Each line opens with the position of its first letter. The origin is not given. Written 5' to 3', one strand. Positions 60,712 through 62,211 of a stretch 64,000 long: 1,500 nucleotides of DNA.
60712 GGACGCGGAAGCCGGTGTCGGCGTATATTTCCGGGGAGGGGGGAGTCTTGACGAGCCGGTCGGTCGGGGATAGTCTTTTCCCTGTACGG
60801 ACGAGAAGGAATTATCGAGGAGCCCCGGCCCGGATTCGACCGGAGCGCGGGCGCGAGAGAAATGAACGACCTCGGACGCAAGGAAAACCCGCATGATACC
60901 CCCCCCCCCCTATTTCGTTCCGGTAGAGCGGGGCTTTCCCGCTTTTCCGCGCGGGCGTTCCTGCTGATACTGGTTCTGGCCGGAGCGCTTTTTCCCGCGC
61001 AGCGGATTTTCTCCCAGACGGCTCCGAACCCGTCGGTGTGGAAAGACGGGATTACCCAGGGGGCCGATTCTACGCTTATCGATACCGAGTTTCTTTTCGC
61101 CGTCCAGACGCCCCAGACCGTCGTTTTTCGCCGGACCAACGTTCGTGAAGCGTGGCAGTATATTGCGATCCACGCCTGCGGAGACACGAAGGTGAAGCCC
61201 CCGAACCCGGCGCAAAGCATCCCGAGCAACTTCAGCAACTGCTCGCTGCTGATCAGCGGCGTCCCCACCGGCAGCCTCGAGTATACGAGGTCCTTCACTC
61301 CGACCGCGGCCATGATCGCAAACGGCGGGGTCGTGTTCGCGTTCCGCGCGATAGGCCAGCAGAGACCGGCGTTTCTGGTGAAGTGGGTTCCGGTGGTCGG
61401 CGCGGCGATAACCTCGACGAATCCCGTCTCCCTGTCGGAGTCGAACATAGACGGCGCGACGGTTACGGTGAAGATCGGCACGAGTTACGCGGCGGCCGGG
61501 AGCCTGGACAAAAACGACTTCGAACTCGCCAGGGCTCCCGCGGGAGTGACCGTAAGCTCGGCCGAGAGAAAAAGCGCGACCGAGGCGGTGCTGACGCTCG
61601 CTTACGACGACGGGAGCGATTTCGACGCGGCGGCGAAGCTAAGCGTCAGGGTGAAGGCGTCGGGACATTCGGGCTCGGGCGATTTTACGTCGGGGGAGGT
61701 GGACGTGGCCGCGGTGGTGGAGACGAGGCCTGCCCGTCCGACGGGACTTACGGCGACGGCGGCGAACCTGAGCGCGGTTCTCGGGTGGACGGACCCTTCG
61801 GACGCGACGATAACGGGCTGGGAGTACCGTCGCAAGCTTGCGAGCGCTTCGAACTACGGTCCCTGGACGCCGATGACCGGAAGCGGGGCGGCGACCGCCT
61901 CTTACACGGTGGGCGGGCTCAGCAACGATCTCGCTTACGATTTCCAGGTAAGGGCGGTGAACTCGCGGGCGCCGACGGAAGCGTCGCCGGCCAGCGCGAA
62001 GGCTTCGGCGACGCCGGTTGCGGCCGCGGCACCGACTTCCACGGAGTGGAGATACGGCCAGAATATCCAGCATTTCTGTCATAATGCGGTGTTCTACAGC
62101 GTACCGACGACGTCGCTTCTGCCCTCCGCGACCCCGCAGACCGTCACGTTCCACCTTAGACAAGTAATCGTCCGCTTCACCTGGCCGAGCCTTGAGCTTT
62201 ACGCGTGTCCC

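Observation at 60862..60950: C12 homopolymer in the 5' end of a giant surface-protein gene: candidate phase-variation switch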

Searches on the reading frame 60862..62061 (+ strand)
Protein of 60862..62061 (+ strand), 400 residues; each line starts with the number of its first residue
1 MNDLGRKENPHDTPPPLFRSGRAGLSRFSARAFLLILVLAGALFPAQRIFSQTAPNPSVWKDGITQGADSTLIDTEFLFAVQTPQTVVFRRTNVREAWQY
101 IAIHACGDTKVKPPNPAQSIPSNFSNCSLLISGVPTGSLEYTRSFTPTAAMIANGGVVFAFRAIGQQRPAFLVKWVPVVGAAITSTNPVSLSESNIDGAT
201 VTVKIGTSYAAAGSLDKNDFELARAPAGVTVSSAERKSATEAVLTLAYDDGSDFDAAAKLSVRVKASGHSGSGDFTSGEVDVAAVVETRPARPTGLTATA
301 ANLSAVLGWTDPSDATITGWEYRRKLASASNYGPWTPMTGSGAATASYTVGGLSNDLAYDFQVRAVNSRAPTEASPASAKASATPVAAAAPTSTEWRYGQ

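Call 12: find_related_loci(query=window:60862-62061:+, collection=genome_contigs, flank=6000)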
Query window:60862-62061:+ (400 aa) in genome_contigs; peptide patterns used: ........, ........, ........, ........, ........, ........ (x = any residue, [..] = any of these).
87 stretches matched a pattern; 4 encode a relative of the query (tblastn E <= 1e-3); 4 distinct loci.
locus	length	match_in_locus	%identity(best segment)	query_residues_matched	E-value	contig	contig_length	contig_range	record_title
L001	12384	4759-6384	67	68-385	5e-73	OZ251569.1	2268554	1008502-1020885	MAG: Thermodesulfobacteriota bacterium isolate 35404873-1dcd-4dbd-b155-cc8a8283caff genome assembly, chromosome: 1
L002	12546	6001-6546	52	289-388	1e-21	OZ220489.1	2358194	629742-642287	MAG: Tepidiformaceae bacterium isolate fe7a5560-ebd3-4005-b60b-c4614588a40b genome assembly, chromosome: 1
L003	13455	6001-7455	40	261-392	6e-17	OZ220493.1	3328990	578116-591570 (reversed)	MAG: Arenicellales bacterium isolate 47beb661-ae7e-4fa4-8a93-5fda29c9c754 genome assembly, chromosome: 1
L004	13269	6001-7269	45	290-393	9e-13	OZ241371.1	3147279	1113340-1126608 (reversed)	MAG: Longimicrobiales bacterium isolate 2d559517-74ca-4cf4-aa32-356f4896a586 genome assembly, chromosome: 1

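Call 17: find_homologous_proteins(query=window:60862-62061:+)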
Query window:60862-62061:+ (400 aa): 24 proteins with E <= 0.001 among 8000 candidates.
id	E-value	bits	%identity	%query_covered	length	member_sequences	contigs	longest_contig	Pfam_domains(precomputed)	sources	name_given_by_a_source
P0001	5.8e-185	633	76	96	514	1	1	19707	PF00041.28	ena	-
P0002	8.4e-125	435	73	73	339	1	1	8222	PF00041.28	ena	-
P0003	2.5e-92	328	48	25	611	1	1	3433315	PF25059.2,PF22433.4,PF00041.28,PF16656.12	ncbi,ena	-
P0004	4.6e-67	245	44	24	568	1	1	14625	PF07495.20,PF21605.4,PF25059.2,PF24421.2,PF16893.12,PF22433.4,PF25814.2,PF00041.28,PF10179.16,PF16656.12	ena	-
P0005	5.9e-46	176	38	38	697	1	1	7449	PF25059.2,PF22433.4,PF00041.28,PF16656.12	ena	-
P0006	2.4e-45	174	53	26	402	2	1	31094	PF01108.24,PF25059.2,PF16389.12,PF00041.28,PF16656.12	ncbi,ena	-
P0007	1.5e-41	161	47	32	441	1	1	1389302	PF25059.2,PF00041.28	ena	-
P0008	1.3e-29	122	43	28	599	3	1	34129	PF25059.2,PF22433.4,PF19078.7,PF00041.28,PF16656.12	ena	-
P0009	1.1e-21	96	41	28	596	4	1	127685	PF25059.2,PF23376.2,PF25788.3,PF24489.2,PF25833.1,PF25814.2,PF16794.12,PF00041.28,PF10179.16,PF16656.12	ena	-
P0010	2.0e-20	91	41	27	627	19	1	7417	PF25059.2,PF25832.1,PF25788.3,PF24489.2,PF25833.1,PF00041.28,PF10179.16,PF16656.12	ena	-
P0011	2.5e-20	91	43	25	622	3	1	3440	PF25059.2,PF25523.2,PF23376.2,PF25832.1,PF25788.3,PF25814.2,PF00041.28,PF10179.16,PF16656.12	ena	-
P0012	9.3e-20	89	35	34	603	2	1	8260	PF25059.2,PF25523.2,PF23376.2,PF25832.1,PF25788.3,PF24489.2,PF25814.2,PF00041.28,PF10179.16,PF16656.12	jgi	jgi:predicted phage tail protein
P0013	2.3e-18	85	39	22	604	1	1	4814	PF28033.1,PF16655.13,PF25300.1,PF25059.2,PF18202.8,PF23376.2,PF25788.3,PF24489.2,PF25814.2,PF16389.12,PF16656.12,PF16323.12,PF16794.12,PF00041.28,PF10179.16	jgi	jgi:predicted phage tail protein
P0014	4.2e-16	77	43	19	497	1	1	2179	PF25059.2,PF14200.13,PF00652.29,PF00041.28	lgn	-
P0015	1.2e-14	72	40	25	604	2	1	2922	PF16655.13,PF25059.2,PF25523.2,PF23376.2,PF25788.3,PF24489.2,PF25814.2,PF16656.12,PF18370.8,PF16794.12,PF00041.28,PF10179.16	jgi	jgi:predicted phage tail protein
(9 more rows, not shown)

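Call 19: find_encoding_contigs(protein=P0001, flank=10000)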
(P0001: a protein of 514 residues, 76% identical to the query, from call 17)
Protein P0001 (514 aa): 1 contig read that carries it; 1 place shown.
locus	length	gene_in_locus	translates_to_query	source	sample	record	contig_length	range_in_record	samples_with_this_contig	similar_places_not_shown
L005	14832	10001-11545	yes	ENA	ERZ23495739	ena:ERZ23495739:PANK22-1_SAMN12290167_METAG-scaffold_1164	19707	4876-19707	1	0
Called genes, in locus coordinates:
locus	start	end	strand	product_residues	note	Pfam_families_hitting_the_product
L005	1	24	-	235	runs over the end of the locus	PF16412:DUF5020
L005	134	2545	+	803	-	PF02190:LON_substr_bdg, PF00004:AAA, PF07728:AAA_5, PF22667:Lon_lid, PF05362:Lon_C, PF13541:ChlI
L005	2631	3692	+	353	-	PF04055:Radical_SAM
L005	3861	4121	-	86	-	-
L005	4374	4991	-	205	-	PF01634:HisG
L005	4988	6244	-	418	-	PF00275:EPSP_synthase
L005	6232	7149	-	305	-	PF17827:PrmC_N, PF05175:MTS, PF06325:PrmA (weak), PF08241:Methyltransf_11 (weak), PF13649:Methyltransf_25, PF13847:Methyltransf_31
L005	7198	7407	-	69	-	PF07927:HicA_toxin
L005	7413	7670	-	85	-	PF15919:HicB_lk_antitox (weak)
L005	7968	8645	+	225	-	PF01168:Ala_racemase_N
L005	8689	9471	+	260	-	PF03807:F420_oxidored, PF14748:P5CR_dimer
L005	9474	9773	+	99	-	PF02325:CCB3_YggT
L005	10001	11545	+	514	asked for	PF00041:fn3 (weak)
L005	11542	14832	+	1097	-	?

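Call 20: find_encoding_contigs(protein=P0002, flank=10000)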
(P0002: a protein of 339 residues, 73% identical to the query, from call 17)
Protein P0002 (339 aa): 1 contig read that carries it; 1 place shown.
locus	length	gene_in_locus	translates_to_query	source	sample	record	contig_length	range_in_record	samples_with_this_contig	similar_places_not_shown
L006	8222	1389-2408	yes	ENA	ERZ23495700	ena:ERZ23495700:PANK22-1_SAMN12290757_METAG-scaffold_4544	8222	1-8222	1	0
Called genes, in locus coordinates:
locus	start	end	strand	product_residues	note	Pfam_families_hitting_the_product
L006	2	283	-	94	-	?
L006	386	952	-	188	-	PF01548:DEDD_Tnp_IS110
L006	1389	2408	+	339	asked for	PF00041:fn3 (weak)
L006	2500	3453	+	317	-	-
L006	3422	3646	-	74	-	-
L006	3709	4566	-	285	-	PF08501:Shikimate_dh_N, PF01488:Shikimate_DH, PF18317:SDH_C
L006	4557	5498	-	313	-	PF06574:FAD_syn, PF01467:CTP_transf_like (weak), PF01687:Flavokinase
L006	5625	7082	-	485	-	PF02386:TrkH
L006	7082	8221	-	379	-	?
